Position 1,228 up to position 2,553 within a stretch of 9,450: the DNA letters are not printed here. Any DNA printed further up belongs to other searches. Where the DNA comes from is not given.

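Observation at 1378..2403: Microbial-type class I terpene cyclase encoded as a single exon in an AT-rich eukaryotic locus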

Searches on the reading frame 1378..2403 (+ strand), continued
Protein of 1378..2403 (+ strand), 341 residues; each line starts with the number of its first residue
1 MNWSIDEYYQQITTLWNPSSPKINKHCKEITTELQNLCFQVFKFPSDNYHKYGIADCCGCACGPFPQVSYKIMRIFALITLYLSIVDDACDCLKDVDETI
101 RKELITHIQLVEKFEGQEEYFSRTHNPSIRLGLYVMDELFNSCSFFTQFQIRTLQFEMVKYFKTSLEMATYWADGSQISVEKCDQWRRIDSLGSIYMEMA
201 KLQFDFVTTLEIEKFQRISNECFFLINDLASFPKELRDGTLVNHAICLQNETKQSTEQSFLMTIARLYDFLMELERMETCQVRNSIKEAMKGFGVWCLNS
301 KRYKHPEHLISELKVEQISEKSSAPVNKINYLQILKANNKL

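Call 46: search_solved_structures(query=A2, max_evalue=1, show_alignments=2)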
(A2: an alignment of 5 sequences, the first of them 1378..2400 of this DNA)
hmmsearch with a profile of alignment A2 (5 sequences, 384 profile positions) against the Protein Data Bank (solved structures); distinct sequences matched with E-value up to 1: 70 (the best 60 are shown).
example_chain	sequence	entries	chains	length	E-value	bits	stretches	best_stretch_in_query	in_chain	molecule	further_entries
8h6q_A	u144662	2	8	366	4.6e-07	32.4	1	72-338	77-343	Presilphiperfolan-8-beta-ol synthase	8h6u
1ps1_A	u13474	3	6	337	3.3e-06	29.5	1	228-338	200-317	PENTALENENE SYNTHASE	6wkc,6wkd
6wke_A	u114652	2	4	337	3.3e-06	29.5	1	228-338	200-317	Pentalenene synthase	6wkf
9c7k_A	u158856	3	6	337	3.3e-06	29.5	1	228-338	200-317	Pentalenene synthase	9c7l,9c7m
6wkg_A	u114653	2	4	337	3.3e-06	29.5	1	228-338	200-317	Pentalenene synthase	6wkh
6wki_A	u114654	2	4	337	3.3e-06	29.5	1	228-338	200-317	Pentalenene synthase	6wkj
9vsg_A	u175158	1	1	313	1.3e-05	27.6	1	194-337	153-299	Terpene synthase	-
9vsh_A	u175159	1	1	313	1.8e-05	27.1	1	194-337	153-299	Terpene synthase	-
9hqi_A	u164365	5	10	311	2.6e-05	26.6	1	232-284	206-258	(+)-T-muurolol synthase ((2E,6E)-farnesyl diphosphate cyclizing)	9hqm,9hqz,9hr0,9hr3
5nx6_A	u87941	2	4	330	2.6e-05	26.6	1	181-337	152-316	Pentalenene synthase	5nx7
9vsi_A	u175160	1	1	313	3e-05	26.4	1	194-337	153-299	Terpene synthase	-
9hqd_A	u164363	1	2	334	3.1e-05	26.3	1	232-284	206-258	(+)-T-muurolol synthase ((2E,6E)-farnesyl diphosphate cyclizing)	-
8zwz_A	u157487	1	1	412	4.6e-05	25.8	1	192-305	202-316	Diterpene synthase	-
9c7i_A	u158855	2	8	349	4.8e-05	25.7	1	237-294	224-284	(+)-caryolan-1-ol synthase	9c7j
1hm4_A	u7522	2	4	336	0.0002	23.7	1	228-338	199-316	PENTALENENE SYNTHASE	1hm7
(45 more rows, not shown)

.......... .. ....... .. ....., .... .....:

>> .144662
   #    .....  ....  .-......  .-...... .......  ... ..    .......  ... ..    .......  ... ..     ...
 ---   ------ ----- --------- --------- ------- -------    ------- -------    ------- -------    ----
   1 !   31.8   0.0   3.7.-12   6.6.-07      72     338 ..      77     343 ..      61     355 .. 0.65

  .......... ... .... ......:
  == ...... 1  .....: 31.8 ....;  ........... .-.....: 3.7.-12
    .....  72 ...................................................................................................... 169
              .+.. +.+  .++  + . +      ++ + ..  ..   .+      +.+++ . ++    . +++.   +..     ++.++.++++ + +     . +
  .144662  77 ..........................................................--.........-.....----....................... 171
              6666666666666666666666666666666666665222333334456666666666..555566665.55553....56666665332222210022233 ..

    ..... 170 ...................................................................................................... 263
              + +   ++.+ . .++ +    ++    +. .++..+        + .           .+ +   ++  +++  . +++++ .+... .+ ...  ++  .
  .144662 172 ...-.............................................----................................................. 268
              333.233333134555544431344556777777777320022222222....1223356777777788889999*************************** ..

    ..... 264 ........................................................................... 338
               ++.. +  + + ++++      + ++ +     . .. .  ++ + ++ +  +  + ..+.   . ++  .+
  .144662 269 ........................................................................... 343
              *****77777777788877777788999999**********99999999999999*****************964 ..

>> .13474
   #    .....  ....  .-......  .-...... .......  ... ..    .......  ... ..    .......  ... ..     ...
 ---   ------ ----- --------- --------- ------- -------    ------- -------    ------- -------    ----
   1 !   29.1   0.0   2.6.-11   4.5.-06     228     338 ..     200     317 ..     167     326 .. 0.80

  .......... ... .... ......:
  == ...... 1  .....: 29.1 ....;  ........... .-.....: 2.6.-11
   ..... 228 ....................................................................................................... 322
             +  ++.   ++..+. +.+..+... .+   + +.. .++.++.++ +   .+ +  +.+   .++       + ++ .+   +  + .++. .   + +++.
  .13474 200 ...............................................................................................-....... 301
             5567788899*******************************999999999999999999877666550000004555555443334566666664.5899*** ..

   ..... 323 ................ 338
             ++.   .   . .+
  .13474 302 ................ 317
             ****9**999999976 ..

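Call 52: find_encoding_contigs(protein=P0006, flank=8000, max_places=3)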
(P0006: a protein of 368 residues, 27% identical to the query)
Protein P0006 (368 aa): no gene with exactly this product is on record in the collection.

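Call 53: find_encoding_contigs(protein=P0010, flank=8000, max_places=3)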
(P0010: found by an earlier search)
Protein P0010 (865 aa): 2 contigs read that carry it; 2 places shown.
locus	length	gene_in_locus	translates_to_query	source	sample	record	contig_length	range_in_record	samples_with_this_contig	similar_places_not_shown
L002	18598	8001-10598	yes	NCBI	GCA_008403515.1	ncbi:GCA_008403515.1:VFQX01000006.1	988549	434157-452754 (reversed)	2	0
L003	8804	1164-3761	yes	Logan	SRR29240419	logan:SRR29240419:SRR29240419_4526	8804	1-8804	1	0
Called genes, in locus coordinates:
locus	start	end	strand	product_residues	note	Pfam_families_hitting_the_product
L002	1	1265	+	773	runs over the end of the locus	PF13405:EF-hand_6 (faint), PF13833:EF-hand_8 (faint), PF00036:EF-hand_1 (weak), PF13202:EF-hand_5 (weak), PF13499:EF-hand_7, PF01504:PIP5K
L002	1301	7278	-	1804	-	PF25474:TPR_TmcB, PF00989:PAS (faint), PF13426:PAS_9, PF00211:Guanylate_cyc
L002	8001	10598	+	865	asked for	PF03936:Terpene_synth_C (faint), PF19086:Terpene_syn_C_2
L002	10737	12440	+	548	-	PF01637:ATPase_2, PF05621:TniB (faint), PF13191:AAA_16 (faint), PF09848:SLFN-g3_helicase (weak), PF13401:AAA_22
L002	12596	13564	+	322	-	PF00106:adh_short, PF08659:KR (faint), PF13561:adh_short_C2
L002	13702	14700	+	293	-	PF00149:Metallophos, PF12850:Metallophos_2 (faint)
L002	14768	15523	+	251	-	-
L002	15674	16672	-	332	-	-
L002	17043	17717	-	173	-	PF00578:AhpC-TSA, PF08534:Redoxin (weak), PF00255:GSHPx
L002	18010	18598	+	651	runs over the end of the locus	PF08740:BCS1_N (faint), PF00004:AAA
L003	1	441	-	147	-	?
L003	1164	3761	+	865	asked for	PF03936:Terpene_synth_C (faint), PF19086:Terpene_syn_C_2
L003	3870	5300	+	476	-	PF05621:TniB (faint), PF01637:ATPase_2, PF13191:AAA_16 (faint), PF09848:SLFN-g3_helicase (weak), PF13401:AAA_22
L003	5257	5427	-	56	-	-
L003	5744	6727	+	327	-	PF00106:adh_short, PF08659:KR (faint), PF13561:adh_short_C2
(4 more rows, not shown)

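Call 54: find_encoding_contigs(protein=P0003, flank=8000, max_places=3)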
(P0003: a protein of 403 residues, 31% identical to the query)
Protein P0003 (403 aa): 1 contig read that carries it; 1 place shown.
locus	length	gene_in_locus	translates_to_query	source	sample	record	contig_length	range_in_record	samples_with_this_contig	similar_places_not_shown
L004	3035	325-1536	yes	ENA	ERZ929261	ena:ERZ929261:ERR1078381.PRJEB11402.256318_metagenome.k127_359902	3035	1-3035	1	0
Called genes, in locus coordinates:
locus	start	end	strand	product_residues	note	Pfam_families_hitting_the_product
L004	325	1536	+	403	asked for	PF19086:Terpene_syn_C_2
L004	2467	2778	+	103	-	PF00125:Histone (weak), PF15511:CENP-T_C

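Call 55: predict_structure(alignment_id=A3)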
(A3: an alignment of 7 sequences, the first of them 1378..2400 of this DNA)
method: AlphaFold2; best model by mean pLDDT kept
length: 341 residues; sequences in the alignment: 7
mean_pLDDT: 84.0   pTM: 0.87
mean pLDDT of the five models: 84.0, 82.7, 82.4, 82.0, 79.8
residues with pLDDT >= 90: 147; 70-90: 145; 50-70: 37; < 50: 12
segments of 3 or more residues with pLDDT < 50: 317-327
pLDDT, mean of each block of 10 residues (from residue 1): 90 83 90 96 88 90 91 96 85 69 90 70 76 92 88 93 90 82 91 88 68 85 93 83 90 95 96 78 75 86 87 66 46 71 53
secondary structure, 60 per line:
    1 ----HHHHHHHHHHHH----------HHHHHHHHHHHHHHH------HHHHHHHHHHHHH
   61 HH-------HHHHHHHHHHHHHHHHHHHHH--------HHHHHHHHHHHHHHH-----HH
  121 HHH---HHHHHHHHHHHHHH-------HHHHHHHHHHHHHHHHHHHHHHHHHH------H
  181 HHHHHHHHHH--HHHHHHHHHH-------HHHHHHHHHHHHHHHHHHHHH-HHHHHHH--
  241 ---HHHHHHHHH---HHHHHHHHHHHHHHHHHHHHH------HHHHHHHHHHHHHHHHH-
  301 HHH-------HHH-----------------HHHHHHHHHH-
elements in order: H5-16 H27-41 H48-62 H70-90 H99-113 H119-123 H127-140 H148-173 H180-190 H193-202 H210-230 H232-238 H244-252 H256-276 H283-299 H331-340

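Call 59: fold_search(model_id=the predicted structure, library=pdb)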
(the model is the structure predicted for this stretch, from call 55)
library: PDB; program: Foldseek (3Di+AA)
matches with E <= 10: 671; with E <= 0.001: 250
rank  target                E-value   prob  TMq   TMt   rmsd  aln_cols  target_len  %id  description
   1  9m25_A                8.5e-08  1.00  0.64  0.70   4.5       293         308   14  Type I diterpene synthase from Streptomyces (released 2026-03-04)
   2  9c7l_A                2.7e-07  1.00  0.69  0.72   6.8       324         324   15  Crystal structure of pentalenene synthase variant F76A complexed with 2-fluorofarnesyl diphosphate (released 2024-11-06)
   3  7zrn_A                4.6e-07  1.00  0.64  0.71   4.1       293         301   10  Crystal structure of 10-epi-cubebol synthase from Sorangium cellulosum (ScCubS) in complex with Pyrophosphate (released 2022-11-02)
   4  9c7m_A                5.2e-07  1.00  0.68  0.73   4.3       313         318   15  Crystal structure of pentalenene synthase variant F76A complexed with 12,13-difluorofarnesyl diphosphate (released 2024-11-06)
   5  9c7k_B                5.5e-07  1.00  0.68  0.73   4.3       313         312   14  Crystal structure of pentalenene synthase variant F76A with PEG molecule in the active site (released 2024-11-06)
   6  9c7l_B                5.7e-07  1.00  0.65  0.71   4.4       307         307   15  Crystal structure of pentalenene synthase variant F76A complexed with 2-fluorofarnesyl diphosphate (released 2024-11-06)
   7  9m25_B                6.2e-07  1.00  0.65  0.72   3.9       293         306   14  Type I diterpene synthase from Streptomyces (released 2026-03-04)
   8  7zrn_B                7.3e-07  1.00  0.65  0.73   4.8       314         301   12  Crystal structure of 10-epi-cubebol synthase from Sorangium cellulosum (ScCubS) in complex with Pyrophosphate (released 2022-11-02)
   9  9y6i                  7.3e-07  1.00  0.65  0.66   5.5       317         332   14  Avermitilol synthase: Complex with Mg, inorganic pyrophosphate, and benzyltriethyl ammonium cation (released 2025-12-17)
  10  8v3k                  1.1e-06  1.00  0.68  0.68   5.3       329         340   12  F95S-F198S epi-Isozizaene Synthase: complex with 3 Mg2+, inorganic pyrophosphate, and benzyl triethyl ammonium cation (released 2024-01-24)
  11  8h6u_B                1.2e-06  1.00  0.69  0.70   3.8       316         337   15  Class I sesquiterpene synthase BCBOT2 (complex) (released 2023-08-23)
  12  9y6m                  1.2e-06  1.00  0.64  0.65   5.6       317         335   14  Avermitilol synthase: Complex with Mg, inorganic pyrophosphate, and adamantane cation (released 2025-12-17)
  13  9hr0_A                1.3e-06  1.00  0.73  0.80   2.7       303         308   14  T-Muurolol Synthase from Roseiflexus castenholzii (TmS) in complex with converted 10,11-DHFPP (compound 2+) (released 2025-12-24)
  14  7kjd                  1.4e-06  1.00  0.71  0.71   4.6       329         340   12  F96M epi-isozizaene synthase: complex with 3 Mg2+ and risedronate (released 2020-12-16)
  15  6axm                  1.4e-06  1.00  0.67  0.67   5.7       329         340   12  F95Y Epi-isozizaene synthase (released 2017-10-18)
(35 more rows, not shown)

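Call 68: search_protein_families(library=pfam, proteins=[L001:1761-2942:+, L001:2956-4806:-], max_evalue=0.01)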
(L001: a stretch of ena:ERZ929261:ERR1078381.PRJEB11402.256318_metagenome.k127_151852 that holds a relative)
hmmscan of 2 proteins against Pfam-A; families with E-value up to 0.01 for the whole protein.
L001:1761-2942:+ (394 aa): 0 families

L001:2956-4806:- (617 aa): 1 family
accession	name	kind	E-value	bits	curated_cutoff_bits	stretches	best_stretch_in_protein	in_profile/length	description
PF16670.11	PI-PLC-C1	-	2.6e-32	112.6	29.9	3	325-454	95-223/329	Phosphoinositide phospholipase C, Ca2+-dependent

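Call 70: search_protein_families(library=ncbifam, proteins=[P0011, P0010], max_evalue=0.01)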
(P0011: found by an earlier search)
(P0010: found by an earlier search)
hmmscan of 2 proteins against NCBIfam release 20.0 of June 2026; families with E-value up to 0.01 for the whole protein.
P0011 (891 aa): 1 family
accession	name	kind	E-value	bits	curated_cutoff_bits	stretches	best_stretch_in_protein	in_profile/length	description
NF041624.1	isoafr_syn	equivalog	0.0022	17.3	500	0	363-460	232-334/351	isoafricanol synthase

P0010 (865 aa): 0 families
